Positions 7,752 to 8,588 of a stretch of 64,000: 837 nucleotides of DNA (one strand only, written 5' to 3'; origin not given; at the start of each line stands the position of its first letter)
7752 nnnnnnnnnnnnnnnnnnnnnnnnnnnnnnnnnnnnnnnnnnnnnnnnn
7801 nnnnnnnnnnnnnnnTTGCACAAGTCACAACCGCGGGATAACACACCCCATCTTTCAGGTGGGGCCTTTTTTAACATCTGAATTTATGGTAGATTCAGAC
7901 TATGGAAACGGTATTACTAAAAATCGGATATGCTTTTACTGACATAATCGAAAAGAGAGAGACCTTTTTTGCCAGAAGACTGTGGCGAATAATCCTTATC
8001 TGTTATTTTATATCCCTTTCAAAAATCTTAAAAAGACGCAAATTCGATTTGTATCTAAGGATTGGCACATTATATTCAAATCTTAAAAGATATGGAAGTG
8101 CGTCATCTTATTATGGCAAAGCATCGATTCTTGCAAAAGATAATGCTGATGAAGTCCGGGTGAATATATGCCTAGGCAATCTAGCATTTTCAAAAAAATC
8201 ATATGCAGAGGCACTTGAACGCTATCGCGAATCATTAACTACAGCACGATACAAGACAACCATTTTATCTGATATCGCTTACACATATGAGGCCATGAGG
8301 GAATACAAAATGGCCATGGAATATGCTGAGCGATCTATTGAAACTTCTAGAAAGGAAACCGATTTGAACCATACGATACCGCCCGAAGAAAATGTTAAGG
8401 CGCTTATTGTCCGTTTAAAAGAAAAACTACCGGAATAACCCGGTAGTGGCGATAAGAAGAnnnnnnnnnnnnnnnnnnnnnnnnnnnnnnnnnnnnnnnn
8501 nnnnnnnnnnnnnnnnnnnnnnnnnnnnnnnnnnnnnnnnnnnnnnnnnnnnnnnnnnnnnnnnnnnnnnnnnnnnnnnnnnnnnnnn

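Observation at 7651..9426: Graspetide-type RiPP locus with an unusual acidic core in a reduced genome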

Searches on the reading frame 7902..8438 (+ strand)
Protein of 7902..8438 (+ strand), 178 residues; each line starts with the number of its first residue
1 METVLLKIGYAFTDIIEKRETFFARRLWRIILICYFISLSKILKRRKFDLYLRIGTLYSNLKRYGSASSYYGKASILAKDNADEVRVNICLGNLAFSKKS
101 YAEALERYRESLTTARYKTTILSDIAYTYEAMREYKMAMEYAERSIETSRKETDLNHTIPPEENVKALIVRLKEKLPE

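Call 3: search_protein_families(library=pfam, proteins=[window:7902-8438:+], max_evalue=1)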
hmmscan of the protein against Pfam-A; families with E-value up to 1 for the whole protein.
window:7902-8438:+ (178 aa): 11 families
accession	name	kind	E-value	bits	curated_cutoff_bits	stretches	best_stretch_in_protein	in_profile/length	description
PF07719.23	TPR_2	-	1.1e-09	38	27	3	88-112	4-28/34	Tetratricopeptide repeat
PF00515.34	TPR_1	-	1.2e-09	38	27.8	2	49-74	2-27/34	Tetratricopeptide repeat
PF13374.12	TPR_10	-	3.7e-09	36.7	27.5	2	120-152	3-35/42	Tetratricopeptide repeat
PF13181.12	TPR_8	-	4.9e-09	36.1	25.7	2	49-74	2-27/34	Tetratricopeptide repeat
PF13424.12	TPR_12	-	1e-08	35.7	30.1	2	90-150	15-76/77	Tetratricopeptide repeat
PF13176.12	TPR_7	-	1.1e-05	25.6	27.9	1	122-154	2-34/36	Tetratricopeptide repeat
PF25058.1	ARM_TT21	-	0.00077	19.9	27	1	42-106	51-115/155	Tetratricopeptide repeat protein 21 ARM repeat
PF13428.12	TPR_14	-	0.0015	19.4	23.5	0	125-152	7-34/44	Tetratricopeptide repeat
PF14559.12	TPR_19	-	0.067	14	25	1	96-147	2-53/68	Tetratricopeptide repeat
PF13174.12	TPR_6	-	0.14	13.3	26.3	0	50-72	2-24/33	Tetratricopeptide repeat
PF13414.12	TPR_11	-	0.93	9.7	26.8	1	92-112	1-21/42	TPR repeat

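Call 4: search_protein_families(library=ncbifam, proteins=[window:7902-8438:+], max_evalue=1)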
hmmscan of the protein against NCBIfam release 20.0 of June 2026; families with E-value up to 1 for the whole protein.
window:7902-8438:+ (178 aa): 16 families
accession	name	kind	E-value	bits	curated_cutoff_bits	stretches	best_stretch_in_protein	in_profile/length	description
TIGR02917.1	PEP_TPR_lipo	equivalog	6.8e-06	24.2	312.2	1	79-148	764-832/899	XrtA/PEP-CTERM system TPR-repeat protein PrsT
NF040959.1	MamA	equivalog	2.2e-05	24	200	1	45-152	68-172/204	magnetosome protein MamA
NF052312.1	T9SS_PorW_SprE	equivalog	0.00016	20.5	250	0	116-155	287-326/716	type IX secretion system periplasmic lipoprotein PorW/SprE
NF047371.1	FlcA_CTERM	equivalog_domain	0.00016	20.3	300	1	49-166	439-554/646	periplasmic flagellar collar protein FlcA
NF033920.0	C39_PA2778_fam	equivalog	0.0016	17.9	150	1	78-147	183-252/255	PA2778 family cysteine peptidase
NF008756.0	PRK11788.1-4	equivalog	0.0016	17.6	474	1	79-150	208-280/389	lipopolysaccharide assembly protein LapB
NF002725.1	PRK02603.1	equivalog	0.0024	17.9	143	2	96-153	46-106/173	photosystem I assembly protein Ycf3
NF033762.1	social_mot_Tgl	equivalog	0.011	15.1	225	1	60-123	78-138/252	social motility TPR repeat lipoprotein Tgl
NF053520.1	HK_Porph_FimS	equivalog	0.015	13.6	600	1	51-130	167-248/618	sensor histidine kinase FimS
TIGR02552.1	LcrH_SycD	equivalog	0.024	14.3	104.8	0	90-153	57-120/136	SycD/LcrH family type III secretion system chaperone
TIGR01667.1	YCCS_YHFK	subfamily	0.03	12.5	467.8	1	97-169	608-680/701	YccS/YhfK family putative transporter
TIGR02521.1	type_IV_pilW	equivalog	0.036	13.6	154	1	51-152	68-168/234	type IV pilus biogenesis/stability protein PilW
TIGR00540.1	TPR_hemY_coli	hypoth_equivalog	0.058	12.1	142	0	45-110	321-384/385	heme biosynthesis-associated TPR protein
NF047481.1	lipo_LIC12587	subfamily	0.08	12.3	200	1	41-144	51-155/213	LIC12587 family lipoprotein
NF008757.0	PRK11788.1-5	equivalog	0.082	12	363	1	81-154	210-284/388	lipopolysaccharide assembly protein LapB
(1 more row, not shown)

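Call 47: find_homologous_proteins(query=window:7902-8438:+, max_evalue=0.001)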
Query window:7902-8438:+ (178 aa): 4 proteins with E <= 0.001 among 71 candidates.
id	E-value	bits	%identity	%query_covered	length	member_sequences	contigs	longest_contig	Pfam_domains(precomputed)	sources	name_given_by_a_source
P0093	4.7e-108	376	100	100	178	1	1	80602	PF00515.35,PF13424.13,PF13176.13,PF13181.13,PF07719.24,PF13374.13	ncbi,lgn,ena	-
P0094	1.5e-44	170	51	98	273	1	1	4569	PF13414.13,PF00515.35,PF13424.13,PF21033.5,PF13181.13,PF07719.24,PF13374.13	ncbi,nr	ncbi:MAG: tetratricopeptide repeat protein [Patescibacteria group bacterium]|nr:tetratricopeptide re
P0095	3.7e-44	168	50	96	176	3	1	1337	PF14559.13,PF00515.35,PF13424.13,PF13176.13,PF13428.13,PF13181.13,PF07719.24,PF13374.13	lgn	-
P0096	7.3e-37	145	50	80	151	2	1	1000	PF14559.13,PF13414.13,PF00515.35,PF13424.13,PF13176.13,PF21033.5,PF13428.13,PF13181.13,PF07719.24,PF13374.13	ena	-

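Call 58: predict_structure(alignment_id=A3)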
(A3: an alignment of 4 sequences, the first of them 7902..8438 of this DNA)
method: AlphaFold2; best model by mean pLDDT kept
length: 178 residues; sequences in the alignment: 4
mean_pLDDT: 86.3   pTM: 0.79
mean pLDDT of the five models: 86.3, 73.1, 68.5, 61.6, 59.4
residues with pLDDT >= 90: 113; 70-90: 33; 50-70: 28; < 50: 4
segments of 3 or more residues with pLDDT < 50: 156-158
pLDDT, mean of each block of 10 residues (from residue 1): 65 59 71 90 89 94 96 96 95 97 97 90 96 97 91 57 84 88
secondary structure, 60 per line:
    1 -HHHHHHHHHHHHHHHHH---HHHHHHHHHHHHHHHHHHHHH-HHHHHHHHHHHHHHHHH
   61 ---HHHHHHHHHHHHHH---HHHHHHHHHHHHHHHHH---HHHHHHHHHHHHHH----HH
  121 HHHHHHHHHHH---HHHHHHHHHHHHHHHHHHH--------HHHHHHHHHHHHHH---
elements in order: H2-18 H22-42 H44-60 H64-77 H81-97 H101-114 H119-131 H135-153 H162-175

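Call 76: fold_search(model_id=the predicted structure, library=pdb)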
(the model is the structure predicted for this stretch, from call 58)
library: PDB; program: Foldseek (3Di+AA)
matches with E <= 10: 1661; with E <= 0.001: 65
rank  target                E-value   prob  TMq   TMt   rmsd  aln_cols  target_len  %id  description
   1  9gzg_A                1.7e-05  1.00  0.68  0.78   4.0       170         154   19  Crystal structure of CTPR4E4 mutant (released 2025-10-15)
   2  8chy                  3.9e-05  1.00  0.59  0.40   3.8       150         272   20  Crystal structure of an 8-repeat consensus TPR superhelix with Zinc. (released 2024-02-21)
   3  6hc2_S                6.4e-05  1.00  0.62  0.33   4.5       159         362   23  Crystal structure of NuMA/LGN hetero-hexamers (released 2019-05-29)
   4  6hc2_A                7.5e-05  1.00  0.61  0.33   4.6       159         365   21  Crystal structure of NuMA/LGN hetero-hexamers (released 2019-05-29)
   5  5a7d_D                7.8e-05  1.00  0.67  0.37   3.8       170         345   18  Tetrameric assembly of LGN with Inscuteable (released 2016-08-03)
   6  4a1s_A                8.2e-05  1.00  0.64  0.36   4.2       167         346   18  Crystallographic structure of the Pins:Insc complex (released 2012-03-28)
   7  6hc2_C                1.0e-04  1.00  0.61  0.32   4.6       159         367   21  Crystal structure of NuMA/LGN hetero-hexamers (released 2019-05-29)
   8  6hc2_E                1.0e-04  1.00  0.60  0.32   4.7       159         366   21  Crystal structure of NuMA/LGN hetero-hexamers (released 2019-05-29)
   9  3sf4_C                1.1e-04  1.00  0.59  0.33   5.0       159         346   21  Crystal structure of the complex between the conserved cell polarity proteins Inscuteable and LGN (released 2011-11-23)
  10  4a1s_B                1.1e-04  1.00  0.64  0.36   4.2       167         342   18  Crystallographic structure of the Pins:Insc complex (released 2012-03-28)
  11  1na0_A                1.2e-04  1.00  0.55  0.79   2.7       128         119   23  Design of Stable alpha-Helical Arrays from an Idealized TPR Motif (released 2003-06-03)
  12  3sf4_A                1.2e-04  1.00  0.59  0.32   5.0       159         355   21  Crystal structure of the complex between the conserved cell polarity proteins Inscuteable and LGN (released 2011-11-23)
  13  5a7d_G                1.3e-04  1.00  0.70  0.40   4.5       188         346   16  Tetrameric assembly of LGN with Inscuteable (released 2016-08-03)
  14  3sf4_B                1.4e-04  1.00  0.60  0.33   4.7       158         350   22  Crystal structure of the complex between the conserved cell polarity proteins Inscuteable and LGN (released 2011-11-23)
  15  9qhb                  1.5e-04  1.00  0.62  0.43   7.9       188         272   17  Crystal structure of 16-repeat CTPR protein with eliminated coordination sites (released 2025-10-22)
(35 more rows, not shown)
